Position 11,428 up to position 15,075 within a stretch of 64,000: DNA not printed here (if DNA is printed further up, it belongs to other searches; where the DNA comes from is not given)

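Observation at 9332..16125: Phage-borne TonB-dependent outer-membrane receptor embedded in a block of small membrane proteins and lipoproteins, with higher GC than the rest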

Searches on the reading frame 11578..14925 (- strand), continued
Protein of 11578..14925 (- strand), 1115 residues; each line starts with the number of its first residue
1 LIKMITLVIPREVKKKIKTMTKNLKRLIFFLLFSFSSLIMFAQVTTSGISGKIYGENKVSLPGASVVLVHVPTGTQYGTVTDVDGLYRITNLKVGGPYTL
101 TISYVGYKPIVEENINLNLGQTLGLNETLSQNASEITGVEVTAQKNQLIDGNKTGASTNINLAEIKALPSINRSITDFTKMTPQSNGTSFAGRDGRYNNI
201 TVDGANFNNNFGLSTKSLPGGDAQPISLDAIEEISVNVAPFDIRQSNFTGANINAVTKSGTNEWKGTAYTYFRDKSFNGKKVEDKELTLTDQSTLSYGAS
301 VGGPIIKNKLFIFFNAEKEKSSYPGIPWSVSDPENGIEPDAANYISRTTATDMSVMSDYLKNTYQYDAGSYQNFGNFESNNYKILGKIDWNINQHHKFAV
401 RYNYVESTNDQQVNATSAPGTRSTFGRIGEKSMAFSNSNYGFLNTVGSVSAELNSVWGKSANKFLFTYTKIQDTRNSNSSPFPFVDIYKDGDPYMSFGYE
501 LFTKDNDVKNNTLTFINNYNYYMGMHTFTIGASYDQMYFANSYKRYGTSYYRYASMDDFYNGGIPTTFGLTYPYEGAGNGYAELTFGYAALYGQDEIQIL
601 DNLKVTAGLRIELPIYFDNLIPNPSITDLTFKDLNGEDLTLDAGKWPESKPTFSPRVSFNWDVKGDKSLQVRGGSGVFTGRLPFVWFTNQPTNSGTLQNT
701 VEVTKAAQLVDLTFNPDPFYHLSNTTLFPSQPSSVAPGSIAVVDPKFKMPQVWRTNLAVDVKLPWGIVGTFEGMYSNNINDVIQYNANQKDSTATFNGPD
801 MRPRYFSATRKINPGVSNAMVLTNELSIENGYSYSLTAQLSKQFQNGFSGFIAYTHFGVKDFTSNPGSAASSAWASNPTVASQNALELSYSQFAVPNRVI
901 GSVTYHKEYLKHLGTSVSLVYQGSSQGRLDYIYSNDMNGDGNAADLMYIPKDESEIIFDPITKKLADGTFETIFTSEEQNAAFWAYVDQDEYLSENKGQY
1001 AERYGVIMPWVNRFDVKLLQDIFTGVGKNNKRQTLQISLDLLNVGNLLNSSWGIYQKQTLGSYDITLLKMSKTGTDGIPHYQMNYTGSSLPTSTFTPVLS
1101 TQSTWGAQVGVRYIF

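Call 74: search_protein_families(library=pfam, proteins=[L018:7956-11216:+, L025:8010-11150:+, L023:7998-11264:+, L014:7998-11303:+, L006:9998-13270:+], max_evalue=0.001)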
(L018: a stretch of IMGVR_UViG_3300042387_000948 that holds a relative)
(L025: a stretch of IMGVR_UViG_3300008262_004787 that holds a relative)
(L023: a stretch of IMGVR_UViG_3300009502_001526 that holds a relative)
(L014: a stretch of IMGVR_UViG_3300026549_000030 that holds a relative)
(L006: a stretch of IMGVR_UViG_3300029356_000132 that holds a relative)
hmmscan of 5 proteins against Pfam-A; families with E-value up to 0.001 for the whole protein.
L018:7956-11216:+ (1086 aa): 5 families
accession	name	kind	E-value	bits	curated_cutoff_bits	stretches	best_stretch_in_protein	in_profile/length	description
PF25183.1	OMP_b-brl_4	-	2.3e-42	145.8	30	1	236-1017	1-808/838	Outer membrane beta barrel domain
PF13620.12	CarboxypepD_reg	-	3.1e-19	69.5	32.3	1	29-108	2-81/82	Carboxypeptidase regulatory-like domain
PF13715.12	CarbopepD_reg_2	-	2.2e-12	47.3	32.2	1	29-120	1-88/88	CarboxypepD_reg-like domain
PF07715.20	Plug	-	5.3e-06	27.3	23.9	1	161-232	42-106/107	TonB-dependent Receptor Plug Domain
PF00593.30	TonB_dep_Rec_b-barrel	-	6.3e-06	26.7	27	1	567-655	168-239/436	TonB dependent receptor-like, beta-barrel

L025:8010-11150:+ (1046 aa): 4 families
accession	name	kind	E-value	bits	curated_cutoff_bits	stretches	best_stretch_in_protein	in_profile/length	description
PF25183.1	OMP_b-brl_4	-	1.4e-35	123.4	30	2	358-964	152-784/838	Outer membrane beta barrel domain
PF13620.12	CarboxypepD_reg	-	2.8e-15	56.8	32.3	1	26-106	1-80/82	Carboxypeptidase regulatory-like domain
PF13715.12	CarbopepD_reg_2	-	1.4e-06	28.6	32.2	1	29-119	3-88/88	CarboxypepD_reg-like domain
PF00593.30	TonB_dep_Rec_b-barrel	-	4.7e-05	23.9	27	1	388-641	42-238/436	TonB dependent receptor-like, beta-barrel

L023:7998-11264:+ (1088 aa): 4 families
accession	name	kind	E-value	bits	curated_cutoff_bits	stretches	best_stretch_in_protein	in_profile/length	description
PF25183.1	OMP_b-brl_4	-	1.9e-54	185.8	30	1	235-1023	1-810/838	Outer membrane beta barrel domain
PF13620.12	CarboxypepD_reg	-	1.6e-15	57.6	32.3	1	29-108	2-81/82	Carboxypeptidase regulatory-like domain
PF13715.12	CarbopepD_reg_2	-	2.4e-09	37.5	32.2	1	29-120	1-88/88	CarboxypepD_reg-like domain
PF07715.20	Plug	-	0.00052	20.9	23.9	0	160-232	41-107/107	TonB-dependent Receptor Plug Domain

L014:7998-11303:+ (1101 aa): 3 families
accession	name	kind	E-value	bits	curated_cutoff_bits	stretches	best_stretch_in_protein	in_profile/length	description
PF25183.1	OMP_b-brl_4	-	2.1e-50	172.4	30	1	234-1053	1-826/838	Outer membrane beta barrel domain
PF13620.12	CarboxypepD_reg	-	1e-15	58.2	32.3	1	30-111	1-81/82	Carboxypeptidase regulatory-like domain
PF00593.30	TonB_dep_Rec_b-barrel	-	5.6e-07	30.2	27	1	377-652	14-233/436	TonB dependent receptor-like, beta-barrel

L006:9998-13270:+ (1090 aa): 4 families
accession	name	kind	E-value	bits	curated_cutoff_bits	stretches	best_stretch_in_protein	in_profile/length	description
PF25183.1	OMP_b-brl_4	-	2.7e-53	182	30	1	232-1022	1-810/838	Outer membrane beta barrel domain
PF13620.12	CarboxypepD_reg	-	2.9e-17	63.2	32.3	1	29-109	2-82/82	Carboxypeptidase regulatory-like domain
PF13715.12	CarbopepD_reg_2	-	4.8e-13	49.4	32.2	1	30-120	2-88/88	CarboxypepD_reg-like domain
PF00593.30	TonB_dep_Rec_b-barrel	-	9.9e-09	36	27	1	366-649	2-240/436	TonB dependent receptor-like, beta-barrel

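Call 81: find_homologous_proteins(query=L025:8010-11150:+, max_evalue=1e-20)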
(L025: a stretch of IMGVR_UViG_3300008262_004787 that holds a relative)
Query L025:8010-11150:+ (1046 aa): 3750 proteins with E <= 1e-20 among 8000 candidates; the best 120 are listed.
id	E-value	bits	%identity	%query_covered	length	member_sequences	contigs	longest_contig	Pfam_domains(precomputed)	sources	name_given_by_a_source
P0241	0.0e+0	2359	100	100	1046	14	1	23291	PF13715.13,PF25183.2,PF13620.13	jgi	-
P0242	0.0e+0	1849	76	100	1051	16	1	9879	PF25183.2,PF13620.13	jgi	jgi:hypothetical protein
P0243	0.0e+0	1848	76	100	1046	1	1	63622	PF25183.2,PF13620.13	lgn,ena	-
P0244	0.0e+0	1841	75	100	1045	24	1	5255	PF25183.2,PF13620.13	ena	-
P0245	0.0e+0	1831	75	100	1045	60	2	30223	PF25183.2,PF13620.13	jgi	jgi:hypothetical protein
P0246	0.0e+0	1792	75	98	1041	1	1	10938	PF25183.2,PF13620.13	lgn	-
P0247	0.0e+0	1636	68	100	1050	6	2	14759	PF13715.13,PF25183.2,PF13620.13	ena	-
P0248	0.0e+0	1627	68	100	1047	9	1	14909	PF13715.13,PF25183.2,PF13620.13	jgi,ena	jgi:hypothetical protein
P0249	0.0e+0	1501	63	100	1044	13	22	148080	PF13715.13,PF25183.2,PF13620.13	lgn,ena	-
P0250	0.0e+0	1463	62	100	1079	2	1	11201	PF25183.2,PF13620.13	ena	-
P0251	0.0e+0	1446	61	100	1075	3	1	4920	PF25183.2,PF13620.13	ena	-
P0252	0.0e+0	1439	61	100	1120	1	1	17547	PF25183.2,PF13620.13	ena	-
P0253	0.0e+0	1435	61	100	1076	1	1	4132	PF25183.2,PF13620.13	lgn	-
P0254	0.0e+0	1417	60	100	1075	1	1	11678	PF25183.2,PF13620.13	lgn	-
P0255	0.0e+0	1416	61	98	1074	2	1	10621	PF13715.13,PF25183.2,PF13620.13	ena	-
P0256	0.0e+0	1405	60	98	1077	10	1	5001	PF25183.2,PF13620.13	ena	-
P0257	0.0e+0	1405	60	100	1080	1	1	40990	PF25183.2,PF13620.13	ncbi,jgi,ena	jgi:hypothetical protein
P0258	0.0e+0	1401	60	100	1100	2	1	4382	PF25183.2,PF13620.13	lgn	-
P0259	0.0e+0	1396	59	100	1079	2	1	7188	PF25183.2,PF13620.13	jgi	jgi:hypothetical protein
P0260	0.0e+0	1391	59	100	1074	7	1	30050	PF25183.2,PF13620.13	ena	-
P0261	0.0e+0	1390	59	100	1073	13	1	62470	PF13715.13,PF25183.2,PF13620.13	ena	-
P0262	0.0e+0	1387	59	100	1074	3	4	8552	PF25183.2,PF13620.13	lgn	-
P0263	0.0e+0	1362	57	100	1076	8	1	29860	PF25183.2,PF13620.13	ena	-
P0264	0.0e+0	1217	53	99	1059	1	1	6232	PF13715.13,PF25183.2,PF13620.13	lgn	-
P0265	0.0e+0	1134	50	100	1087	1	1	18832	PF13715.13,PF25183.2,PF13620.13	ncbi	-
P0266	0.0e+0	1122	51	100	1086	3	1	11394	PF13715.13,PF25183.2,PF13620.13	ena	-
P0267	0.0e+0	1112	50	100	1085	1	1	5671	PF13715.13,PF25183.2,PF13620.13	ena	-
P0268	0.0e+0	1108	51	98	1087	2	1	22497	PF13715.13,PF25183.2,PF13620.13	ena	-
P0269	2.5e-266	905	44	100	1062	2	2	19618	PF13715.13,PF25183.2,PF13620.13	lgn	-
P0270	5.7e-265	900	43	100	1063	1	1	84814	PF13715.13,PF25183.2,PF13620.13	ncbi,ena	-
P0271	5.4e-264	897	44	100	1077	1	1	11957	PF25183.2,PF13620.13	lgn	-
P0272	2.0e-262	892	44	99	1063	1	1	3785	PF13715.13,PF25183.2,PF13620.13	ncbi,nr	ncbi:MAG: TonB-dependent receptor [Gemmatimonadaceae bacterium]|nr:TonB-dependent receptor [Gemmatim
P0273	2.1e-262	892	43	100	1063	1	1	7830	PF13715.13,PF25183.2,PF13620.13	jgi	jgi:outer membrane receptor protein involved in Fe transport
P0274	1.6e-261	889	43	100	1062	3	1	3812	PF25183.2,PF13620.13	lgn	-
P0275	2.9e-261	888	44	100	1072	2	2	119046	PF13715.13,PF25183.2,PF13620.13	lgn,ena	-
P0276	8.9e-261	886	58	66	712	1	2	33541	PF25183.2,PF13620.13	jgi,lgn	jgi:hypothetical protein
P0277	1.1e-260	886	43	100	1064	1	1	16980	PF13715.13,PF25183.2,PF13620.13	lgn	-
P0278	9.5e-259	880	45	98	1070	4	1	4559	PF13715.13,PF25183.2,PF13620.13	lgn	-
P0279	1.9e-258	879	43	98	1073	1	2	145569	PF13715.13,PF25183.2,PF13620.13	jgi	jgi:outer membrane receptor protein involved in Fe transport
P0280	6.4e-258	877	43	100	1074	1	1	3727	PF13715.13,PF25183.2,PF13620.13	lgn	-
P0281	3.5e-257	875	43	99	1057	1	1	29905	PF13715.13,PF25183.2,PF13620.13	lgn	-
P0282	3.8e-257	874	44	98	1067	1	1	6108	PF13715.13,PF25183.2,PF13620.13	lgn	-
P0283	8.4e-257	873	43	100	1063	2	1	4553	PF13715.13,PF25183.2,PF13620.13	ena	-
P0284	4.8e-256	871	43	99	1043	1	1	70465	PF13715.13,PF25183.2,PF13620.13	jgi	jgi:hypothetical protein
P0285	5.2e-256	871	43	100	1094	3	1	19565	PF13715.13,PF25183.2,PF13620.13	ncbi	-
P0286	5.7e-255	867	42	99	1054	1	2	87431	PF13715.13,PF25183.2,PF13620.13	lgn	-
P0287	6.3e-255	867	41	100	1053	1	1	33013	PF13715.13,PF25183.2,PF13620.13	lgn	-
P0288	1.3e-254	866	44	98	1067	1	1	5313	PF13715.13,PF25183.2,PF13620.13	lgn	-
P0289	1.4e-254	866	43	99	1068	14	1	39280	PF25183.2,PF13620.13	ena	-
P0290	3.0e-254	865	41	99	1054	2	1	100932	PF13715.13,PF25183.2,PF13620.13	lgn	-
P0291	1.0e-253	863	42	100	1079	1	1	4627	PF13715.13,PF25183.2,PF13620.13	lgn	-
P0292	1.4e-253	863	43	99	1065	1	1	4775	PF25183.2,PF13620.13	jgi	-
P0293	9.0e-252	857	43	100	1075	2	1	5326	PF13715.13,PF25020.2,PF25183.2,PF13620.13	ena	-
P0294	1.4e-251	856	41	100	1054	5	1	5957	PF13715.13,PF25183.2,PF13620.13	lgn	-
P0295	2.0e-251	856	43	98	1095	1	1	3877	PF13715.13,PF25183.2,PF13620.13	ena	-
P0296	2.8e-251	855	44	99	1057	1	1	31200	PF25183.2,PF13620.13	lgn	-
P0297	8.0e-251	854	41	100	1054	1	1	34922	PF13715.13,PF25183.2,PF13620.13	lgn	-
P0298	1.3e-250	853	43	99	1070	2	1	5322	PF13715.13,PF25183.2,PF13620.13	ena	-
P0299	3.5e-250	851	42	100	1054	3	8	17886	PF13715.13,PF25183.2,PF13620.13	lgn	-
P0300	7.8e-250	850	42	100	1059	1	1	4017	PF25183.2,PF13620.13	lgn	-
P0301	9.8e-250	850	42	100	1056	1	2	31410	PF13715.13,PF25183.2,PF13620.13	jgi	jgi:hypothetical protein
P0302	3.3e-248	845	40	99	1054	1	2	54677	PF13715.13,PF25183.2,PF13620.13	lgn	-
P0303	8.3e-248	844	43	100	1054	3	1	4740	PF13715.13,PF25183.2,PF13620.13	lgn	-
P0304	3.1e-247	842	43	100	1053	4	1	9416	PF13715.13,PF25183.2,PF13620.13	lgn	-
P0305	4.2e-247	841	42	100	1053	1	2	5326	PF13715.13,PF25183.2,PF13620.13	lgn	-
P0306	6.9e-247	840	42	100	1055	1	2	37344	PF13715.13,PF25183.2,PF13620.13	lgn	-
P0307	9.3e-247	840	42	99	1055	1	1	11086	PF13715.13,PF25183.2,PF13620.13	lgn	-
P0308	1.4e-246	839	43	100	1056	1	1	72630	PF25183.2,PF13620.13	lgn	-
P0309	2.1e-246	839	42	99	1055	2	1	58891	PF13715.13,PF25183.2,PF13620.13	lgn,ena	-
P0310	3.0e-246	838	42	99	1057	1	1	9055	PF13715.13,PF25183.2,PF13620.13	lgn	-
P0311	4.0e-246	838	43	98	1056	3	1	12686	PF13715.13,PF25183.2,PF13620.13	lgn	-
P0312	5.0e-246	838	42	100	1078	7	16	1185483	PF13715.13,PF25183.2,PF13620.13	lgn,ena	-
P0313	7.0e-246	837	42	100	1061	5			PF25183.2,PF13620.13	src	-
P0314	2.4e-245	835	42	100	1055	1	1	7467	PF13715.13,PF25183.2,PF13620.13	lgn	-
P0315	2.8e-245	835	41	100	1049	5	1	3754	PF13715.13,PF25183.2,PF13620.13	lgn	-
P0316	9.5e-245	833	42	100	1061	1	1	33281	PF13715.13,PF25183.2,PF13620.13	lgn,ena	-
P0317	1.0e-244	833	42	99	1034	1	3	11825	PF13715.13,PF25183.2,PF13620.13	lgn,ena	-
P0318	1.2e-244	833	43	96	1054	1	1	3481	PF25183.2,PF13620.13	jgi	-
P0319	1.4e-244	833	42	98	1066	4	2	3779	PF25183.2,PF13620.13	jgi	jgi:hypothetical protein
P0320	2.2e-244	832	42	98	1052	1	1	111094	PF13715.13,PF25183.2,PF13620.13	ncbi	-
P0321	4.2e-244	831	42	100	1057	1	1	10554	PF25183.2,PF13620.13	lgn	-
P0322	4.7e-244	831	41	100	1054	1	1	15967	PF13715.13,PF25183.2,PF13620.13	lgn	-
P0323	6.0e-244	831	42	99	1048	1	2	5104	PF13715.13,PF25183.2,PF13620.13,PF00593.31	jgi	jgi:hypothetical protein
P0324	1.0e-243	830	42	100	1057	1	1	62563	PF13715.13,PF25183.2,PF13620.13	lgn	-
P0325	1.4e-243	830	40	100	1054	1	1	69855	PF25183.2,PF13620.13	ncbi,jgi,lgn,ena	-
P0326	9.3e-243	827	42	100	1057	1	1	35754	PF13715.13,PF25183.2,PF13620.13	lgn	-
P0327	2.3e-242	825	41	100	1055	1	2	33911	PF13715.13,PF25183.2,PF13620.13,PF17210.10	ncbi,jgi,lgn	ncbi:MAG: hypothetical protein ACI9XP_000132 [Lentimonas sp.]|jgi:hypothetical protein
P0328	9.1e-242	824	41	100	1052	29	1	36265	PF13715.13,PF25183.2,PF13620.13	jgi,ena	-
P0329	9.8e-242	823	42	100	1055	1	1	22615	PF25183.2,PF13620.13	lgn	-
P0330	1.2e-241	823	41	100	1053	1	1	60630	PF13715.13,PF25183.2,PF13620.13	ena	-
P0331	1.5e-241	823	41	100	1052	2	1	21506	PF25183.2,PF13620.13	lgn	-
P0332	2.1e-241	822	40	99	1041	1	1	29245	PF13715.13,PF25183.2,PF13620.13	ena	-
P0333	2.6e-241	822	41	99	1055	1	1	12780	PF13715.13,PF25183.2,PF13620.13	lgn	-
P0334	2.8e-241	822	42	99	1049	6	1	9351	PF13715.13,PF25183.2,PF13620.13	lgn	-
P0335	1.5e-240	820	41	100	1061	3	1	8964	PF13715.13,PF25183.2,PF13620.13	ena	-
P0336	4.1e-240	818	42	99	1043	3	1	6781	PF25183.2,PF13620.13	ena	-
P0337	4.5e-240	818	41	100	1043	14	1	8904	PF13715.13,PF25183.2,PF13620.13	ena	-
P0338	4.9e-240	818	42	98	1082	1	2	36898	PF25183.2,PF13620.13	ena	-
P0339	1.0e-239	817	41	99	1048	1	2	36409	PF13715.13,PF25183.2,PF13620.13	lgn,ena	-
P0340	1.3e-239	816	41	100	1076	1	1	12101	PF25183.2,PF13620.13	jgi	jgi:Fe-S cluster biosynthesis and repair protein YggX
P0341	1.6e-239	816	40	100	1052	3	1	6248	PF13715.13,PF25183.2,PF13620.13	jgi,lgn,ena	-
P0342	3.1e-239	815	41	100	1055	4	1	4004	PF13715.13,PF25183.2,PF13620.13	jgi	jgi:Carboxypeptidase regulatory-like domain/TonB dependent receptor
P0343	3.3e-239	815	42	92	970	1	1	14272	PF13715.13,PF25183.2,PF13620.13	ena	-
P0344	4.8e-239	815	41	100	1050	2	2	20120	PF13715.13,PF25183.2,PF13620.13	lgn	-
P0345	6.6e-239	814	40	99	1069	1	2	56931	PF13715.13,PF25183.2,PF13620.13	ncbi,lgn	-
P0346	3.9e-238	812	40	100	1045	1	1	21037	PF13715.13,PF25183.2,PF13620.13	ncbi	-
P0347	6.7e-238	811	45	92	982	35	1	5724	PF25183.2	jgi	jgi:hypothetical protein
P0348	9.9e-238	810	41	100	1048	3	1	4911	PF13715.13,PF25183.2,PF13620.13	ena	-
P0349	1.1e-237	810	41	99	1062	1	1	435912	PF25183.2,PF13620.13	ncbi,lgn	-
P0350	1.3e-237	810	41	100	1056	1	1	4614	PF13715.13,PF25183.2,PF13620.13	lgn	-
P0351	1.6e-237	809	41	100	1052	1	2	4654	PF13715.13,PF25183.2,PF13620.13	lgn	-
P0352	1.8e-237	809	40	100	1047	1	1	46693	PF13715.13,PF25183.2,PF13620.13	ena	-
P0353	2.2e-237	809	44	89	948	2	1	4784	PF25183.2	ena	-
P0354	3.0e-237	809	40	100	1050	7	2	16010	PF13715.13,PF25183.2,PF13620.13,PF00593.31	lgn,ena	-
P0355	3.4e-237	808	41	98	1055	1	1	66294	PF13715.13,PF25183.2,PF13620.13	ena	-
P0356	4.0e-237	808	41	99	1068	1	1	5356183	PF13715.13,PF25183.2,PF13620.13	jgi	jgi:hypothetical protein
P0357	4.6e-237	808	41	98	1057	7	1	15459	PF13715.13,PF25183.2,PF13620.13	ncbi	-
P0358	5.4e-237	808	41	99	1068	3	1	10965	PF13715.13,PF25183.2,PF13620.13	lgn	-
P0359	7.5e-237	807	40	99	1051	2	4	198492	PF13715.13,PF25183.2,PF13620.13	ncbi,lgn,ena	-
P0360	7.6e-237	807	40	99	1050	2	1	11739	PF13715.13,PF25183.2,PF13620.13,PF00593.31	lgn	-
